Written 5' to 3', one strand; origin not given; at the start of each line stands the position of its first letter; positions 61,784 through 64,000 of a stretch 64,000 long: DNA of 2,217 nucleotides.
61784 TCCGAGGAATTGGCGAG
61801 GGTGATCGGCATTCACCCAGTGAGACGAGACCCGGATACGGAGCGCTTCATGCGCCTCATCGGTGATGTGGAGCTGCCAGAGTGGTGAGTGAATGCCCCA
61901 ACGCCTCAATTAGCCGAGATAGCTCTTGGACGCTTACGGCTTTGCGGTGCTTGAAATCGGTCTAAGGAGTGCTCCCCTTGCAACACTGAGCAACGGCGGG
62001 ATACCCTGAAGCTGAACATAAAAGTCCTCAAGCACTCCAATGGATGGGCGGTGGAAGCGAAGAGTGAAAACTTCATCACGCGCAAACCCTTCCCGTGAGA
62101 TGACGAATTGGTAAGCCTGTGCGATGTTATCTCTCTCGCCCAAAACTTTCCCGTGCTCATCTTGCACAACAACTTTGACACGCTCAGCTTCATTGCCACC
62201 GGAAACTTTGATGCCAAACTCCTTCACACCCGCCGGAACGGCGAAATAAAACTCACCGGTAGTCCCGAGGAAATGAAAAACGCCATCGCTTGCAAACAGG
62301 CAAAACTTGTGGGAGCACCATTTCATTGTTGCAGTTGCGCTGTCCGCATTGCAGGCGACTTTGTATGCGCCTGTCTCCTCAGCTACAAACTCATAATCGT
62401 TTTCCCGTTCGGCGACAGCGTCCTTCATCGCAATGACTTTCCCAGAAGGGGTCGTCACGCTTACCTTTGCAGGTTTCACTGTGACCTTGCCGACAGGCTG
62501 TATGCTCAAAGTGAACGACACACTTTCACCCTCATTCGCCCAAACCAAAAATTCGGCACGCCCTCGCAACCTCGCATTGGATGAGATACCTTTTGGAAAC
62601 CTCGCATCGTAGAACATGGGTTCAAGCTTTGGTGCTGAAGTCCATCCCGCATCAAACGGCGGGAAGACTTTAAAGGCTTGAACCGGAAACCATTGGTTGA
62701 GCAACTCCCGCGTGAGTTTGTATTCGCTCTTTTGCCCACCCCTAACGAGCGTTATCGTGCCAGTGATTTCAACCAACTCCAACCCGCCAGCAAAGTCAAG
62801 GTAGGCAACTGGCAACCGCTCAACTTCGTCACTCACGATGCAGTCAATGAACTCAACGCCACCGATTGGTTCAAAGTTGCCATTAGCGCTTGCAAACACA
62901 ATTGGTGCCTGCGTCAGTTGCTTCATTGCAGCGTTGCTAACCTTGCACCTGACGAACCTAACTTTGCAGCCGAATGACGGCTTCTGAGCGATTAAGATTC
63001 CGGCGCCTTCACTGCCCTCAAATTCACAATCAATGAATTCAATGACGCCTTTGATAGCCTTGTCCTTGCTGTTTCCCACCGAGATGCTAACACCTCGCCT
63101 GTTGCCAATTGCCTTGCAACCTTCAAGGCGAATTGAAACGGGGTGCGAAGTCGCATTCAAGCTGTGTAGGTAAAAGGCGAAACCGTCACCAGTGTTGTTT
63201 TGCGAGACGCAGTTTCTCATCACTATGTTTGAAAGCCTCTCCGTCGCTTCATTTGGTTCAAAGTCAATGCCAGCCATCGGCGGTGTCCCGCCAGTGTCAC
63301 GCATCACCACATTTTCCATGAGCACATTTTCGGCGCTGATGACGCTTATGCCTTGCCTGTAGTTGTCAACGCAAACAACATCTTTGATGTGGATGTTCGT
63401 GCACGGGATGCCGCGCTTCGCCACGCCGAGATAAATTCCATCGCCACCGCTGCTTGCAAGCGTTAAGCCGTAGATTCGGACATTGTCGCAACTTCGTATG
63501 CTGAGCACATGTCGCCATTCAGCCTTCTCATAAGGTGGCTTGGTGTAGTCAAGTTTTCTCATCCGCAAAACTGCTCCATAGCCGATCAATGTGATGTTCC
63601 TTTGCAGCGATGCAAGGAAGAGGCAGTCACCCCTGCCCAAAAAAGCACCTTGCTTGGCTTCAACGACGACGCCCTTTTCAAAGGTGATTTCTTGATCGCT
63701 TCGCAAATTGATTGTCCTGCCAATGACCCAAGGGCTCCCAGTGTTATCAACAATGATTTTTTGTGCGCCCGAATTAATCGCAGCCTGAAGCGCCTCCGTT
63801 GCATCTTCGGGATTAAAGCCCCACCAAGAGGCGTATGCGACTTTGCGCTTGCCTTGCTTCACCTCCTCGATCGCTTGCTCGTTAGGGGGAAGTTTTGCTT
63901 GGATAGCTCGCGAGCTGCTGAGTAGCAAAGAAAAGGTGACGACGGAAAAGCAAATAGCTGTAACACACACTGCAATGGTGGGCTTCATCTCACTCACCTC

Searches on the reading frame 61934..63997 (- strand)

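Call 75: search_protein_families(library=pfam, proteins=[window:61934-63997:-], max_evalue=0.0001)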
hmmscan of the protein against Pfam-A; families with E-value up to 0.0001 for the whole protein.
window:61934-63997:- (687 aa): 1 family
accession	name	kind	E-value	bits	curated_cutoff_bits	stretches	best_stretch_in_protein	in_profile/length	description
PF13229.12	Beta_helix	-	1.7e-11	44.4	25.9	1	163-310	24-149/158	Right handed beta helix region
